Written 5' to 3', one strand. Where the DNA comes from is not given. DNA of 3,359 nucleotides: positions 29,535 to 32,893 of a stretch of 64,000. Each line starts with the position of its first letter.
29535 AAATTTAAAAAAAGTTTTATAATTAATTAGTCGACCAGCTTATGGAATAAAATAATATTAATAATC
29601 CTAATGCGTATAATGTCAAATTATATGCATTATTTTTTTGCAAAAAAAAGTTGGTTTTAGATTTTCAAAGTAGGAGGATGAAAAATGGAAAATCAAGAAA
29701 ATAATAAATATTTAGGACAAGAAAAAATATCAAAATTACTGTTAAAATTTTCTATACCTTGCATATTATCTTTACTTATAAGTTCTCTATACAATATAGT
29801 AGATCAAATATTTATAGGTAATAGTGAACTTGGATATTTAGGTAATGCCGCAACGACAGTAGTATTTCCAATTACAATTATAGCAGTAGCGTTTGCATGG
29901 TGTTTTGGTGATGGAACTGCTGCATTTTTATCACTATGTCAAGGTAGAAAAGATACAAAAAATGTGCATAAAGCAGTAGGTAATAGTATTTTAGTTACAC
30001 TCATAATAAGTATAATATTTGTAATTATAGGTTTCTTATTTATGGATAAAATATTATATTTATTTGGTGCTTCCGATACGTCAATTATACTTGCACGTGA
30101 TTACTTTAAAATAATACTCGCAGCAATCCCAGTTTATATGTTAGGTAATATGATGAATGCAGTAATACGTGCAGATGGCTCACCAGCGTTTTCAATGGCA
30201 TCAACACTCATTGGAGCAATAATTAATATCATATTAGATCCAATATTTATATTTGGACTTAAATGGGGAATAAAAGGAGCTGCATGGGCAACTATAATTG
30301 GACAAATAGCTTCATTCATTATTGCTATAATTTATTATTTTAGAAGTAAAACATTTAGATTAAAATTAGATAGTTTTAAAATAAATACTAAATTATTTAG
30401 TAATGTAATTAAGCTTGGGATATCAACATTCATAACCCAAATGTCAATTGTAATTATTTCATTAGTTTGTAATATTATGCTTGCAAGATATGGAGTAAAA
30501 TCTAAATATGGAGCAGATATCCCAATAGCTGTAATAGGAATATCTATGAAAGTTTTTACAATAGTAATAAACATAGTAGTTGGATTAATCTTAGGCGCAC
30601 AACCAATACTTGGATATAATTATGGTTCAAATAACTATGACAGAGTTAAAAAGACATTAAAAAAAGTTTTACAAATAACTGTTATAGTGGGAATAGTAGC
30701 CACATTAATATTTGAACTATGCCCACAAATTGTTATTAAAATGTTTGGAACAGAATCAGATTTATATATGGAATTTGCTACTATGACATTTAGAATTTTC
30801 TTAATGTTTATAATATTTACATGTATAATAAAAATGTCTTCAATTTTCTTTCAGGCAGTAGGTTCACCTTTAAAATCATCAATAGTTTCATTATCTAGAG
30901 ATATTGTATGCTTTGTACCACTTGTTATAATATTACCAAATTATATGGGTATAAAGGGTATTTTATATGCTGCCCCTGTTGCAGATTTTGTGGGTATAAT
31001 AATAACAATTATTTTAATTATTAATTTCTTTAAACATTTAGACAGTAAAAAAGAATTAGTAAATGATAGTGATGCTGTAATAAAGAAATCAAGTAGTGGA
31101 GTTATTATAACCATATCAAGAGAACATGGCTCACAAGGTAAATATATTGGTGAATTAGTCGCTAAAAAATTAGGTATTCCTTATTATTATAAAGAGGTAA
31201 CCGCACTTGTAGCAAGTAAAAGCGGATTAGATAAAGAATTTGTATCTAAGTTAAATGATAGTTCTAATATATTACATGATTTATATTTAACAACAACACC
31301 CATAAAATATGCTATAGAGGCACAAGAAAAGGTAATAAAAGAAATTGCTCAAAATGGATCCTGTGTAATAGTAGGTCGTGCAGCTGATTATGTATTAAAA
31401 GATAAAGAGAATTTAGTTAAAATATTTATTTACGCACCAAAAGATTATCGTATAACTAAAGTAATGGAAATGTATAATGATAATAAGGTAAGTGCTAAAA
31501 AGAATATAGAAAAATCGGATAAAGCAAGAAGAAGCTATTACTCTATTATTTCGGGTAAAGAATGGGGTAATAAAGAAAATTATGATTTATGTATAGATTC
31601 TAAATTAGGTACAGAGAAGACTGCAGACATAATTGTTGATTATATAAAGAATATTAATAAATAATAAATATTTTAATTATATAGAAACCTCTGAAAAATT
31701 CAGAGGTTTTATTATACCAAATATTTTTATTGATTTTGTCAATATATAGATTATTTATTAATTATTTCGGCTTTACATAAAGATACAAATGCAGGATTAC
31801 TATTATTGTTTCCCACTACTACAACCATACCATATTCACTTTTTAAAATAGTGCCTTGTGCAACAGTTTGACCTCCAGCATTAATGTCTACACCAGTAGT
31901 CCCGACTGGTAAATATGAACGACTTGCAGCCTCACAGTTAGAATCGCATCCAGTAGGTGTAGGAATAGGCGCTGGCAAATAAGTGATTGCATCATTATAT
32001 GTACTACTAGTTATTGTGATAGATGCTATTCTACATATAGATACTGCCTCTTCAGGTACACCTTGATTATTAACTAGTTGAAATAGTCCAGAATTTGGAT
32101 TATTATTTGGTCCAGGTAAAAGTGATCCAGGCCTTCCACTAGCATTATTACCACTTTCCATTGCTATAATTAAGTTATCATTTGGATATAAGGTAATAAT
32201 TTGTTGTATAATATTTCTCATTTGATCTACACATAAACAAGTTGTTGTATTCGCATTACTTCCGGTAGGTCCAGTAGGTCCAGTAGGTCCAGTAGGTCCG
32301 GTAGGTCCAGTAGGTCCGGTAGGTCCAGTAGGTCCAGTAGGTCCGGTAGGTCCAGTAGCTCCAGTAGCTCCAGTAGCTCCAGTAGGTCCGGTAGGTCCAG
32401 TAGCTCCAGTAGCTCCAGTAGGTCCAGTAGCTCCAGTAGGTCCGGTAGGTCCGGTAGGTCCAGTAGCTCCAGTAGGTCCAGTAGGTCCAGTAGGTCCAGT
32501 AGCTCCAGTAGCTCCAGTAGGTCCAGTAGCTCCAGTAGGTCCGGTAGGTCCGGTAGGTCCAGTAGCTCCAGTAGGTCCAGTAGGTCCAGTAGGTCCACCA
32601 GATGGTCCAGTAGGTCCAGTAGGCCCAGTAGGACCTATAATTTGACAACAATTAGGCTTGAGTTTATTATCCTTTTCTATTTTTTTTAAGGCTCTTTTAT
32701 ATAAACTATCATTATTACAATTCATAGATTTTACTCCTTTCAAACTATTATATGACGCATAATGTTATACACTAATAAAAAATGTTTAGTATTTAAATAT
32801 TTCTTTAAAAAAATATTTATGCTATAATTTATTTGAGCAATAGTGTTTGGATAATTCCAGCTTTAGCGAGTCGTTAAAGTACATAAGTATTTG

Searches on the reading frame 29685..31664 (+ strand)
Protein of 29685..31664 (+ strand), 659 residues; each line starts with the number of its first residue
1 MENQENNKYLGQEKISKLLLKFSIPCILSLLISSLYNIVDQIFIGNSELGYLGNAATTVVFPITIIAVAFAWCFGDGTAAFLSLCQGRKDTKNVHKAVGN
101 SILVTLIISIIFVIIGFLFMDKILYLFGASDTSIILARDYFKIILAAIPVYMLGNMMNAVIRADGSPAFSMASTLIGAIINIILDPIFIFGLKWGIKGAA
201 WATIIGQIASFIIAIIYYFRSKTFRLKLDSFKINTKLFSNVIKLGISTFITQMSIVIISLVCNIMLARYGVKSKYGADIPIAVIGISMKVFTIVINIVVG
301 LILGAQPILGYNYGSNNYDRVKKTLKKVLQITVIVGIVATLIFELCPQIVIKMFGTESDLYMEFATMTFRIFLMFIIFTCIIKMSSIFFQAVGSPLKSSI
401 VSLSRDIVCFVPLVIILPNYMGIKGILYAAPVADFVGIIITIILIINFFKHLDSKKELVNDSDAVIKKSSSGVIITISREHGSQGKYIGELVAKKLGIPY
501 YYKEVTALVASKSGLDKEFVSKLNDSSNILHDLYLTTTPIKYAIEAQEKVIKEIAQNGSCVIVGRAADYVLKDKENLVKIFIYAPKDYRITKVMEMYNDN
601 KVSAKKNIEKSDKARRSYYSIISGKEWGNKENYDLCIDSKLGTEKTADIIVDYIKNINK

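Call 55: search_protein_families(library=pfam, proteins=[window:29685-31664:+], max_evalue=0.001)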
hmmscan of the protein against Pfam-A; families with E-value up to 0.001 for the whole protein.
window:29685-31664:+ (659 aa): 3 families
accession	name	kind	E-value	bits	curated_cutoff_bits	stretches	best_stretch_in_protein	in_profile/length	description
PF13189.12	Cytidylate_kin2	-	2e-47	162.1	28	1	474-640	1-175/176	Cytidylate kinase-like family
PF01554.23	MatE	-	7.1e-39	133.5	24.9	2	25-187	1-161/161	MatE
PF01943.22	Polysacc_synt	-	1.2e-08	35.2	28.2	0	91-270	71-236/274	Polysaccharide biosynthesis protein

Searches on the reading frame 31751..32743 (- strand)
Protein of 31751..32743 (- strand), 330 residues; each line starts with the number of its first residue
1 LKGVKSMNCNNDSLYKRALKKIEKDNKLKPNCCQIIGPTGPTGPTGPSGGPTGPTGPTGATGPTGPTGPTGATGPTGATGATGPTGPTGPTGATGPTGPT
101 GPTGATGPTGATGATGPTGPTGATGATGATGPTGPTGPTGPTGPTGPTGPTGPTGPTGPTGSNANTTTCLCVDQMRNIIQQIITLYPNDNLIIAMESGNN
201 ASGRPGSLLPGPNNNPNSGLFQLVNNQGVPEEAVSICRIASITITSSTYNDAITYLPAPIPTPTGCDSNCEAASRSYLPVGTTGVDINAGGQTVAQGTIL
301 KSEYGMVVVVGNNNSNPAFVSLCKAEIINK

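Call 3: search_protein_families(library=pfam, proteins=[window:31751-32743:-], max_evalue=0.01)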
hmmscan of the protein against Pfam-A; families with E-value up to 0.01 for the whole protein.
window:31751-32743:- (330 aa): 1 family
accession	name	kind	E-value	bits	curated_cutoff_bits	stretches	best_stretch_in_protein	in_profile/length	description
PF01391.23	Collagen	-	7e-16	58.2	27.2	1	104-162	1-59/60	Collagen triple helix repeat (20 copies)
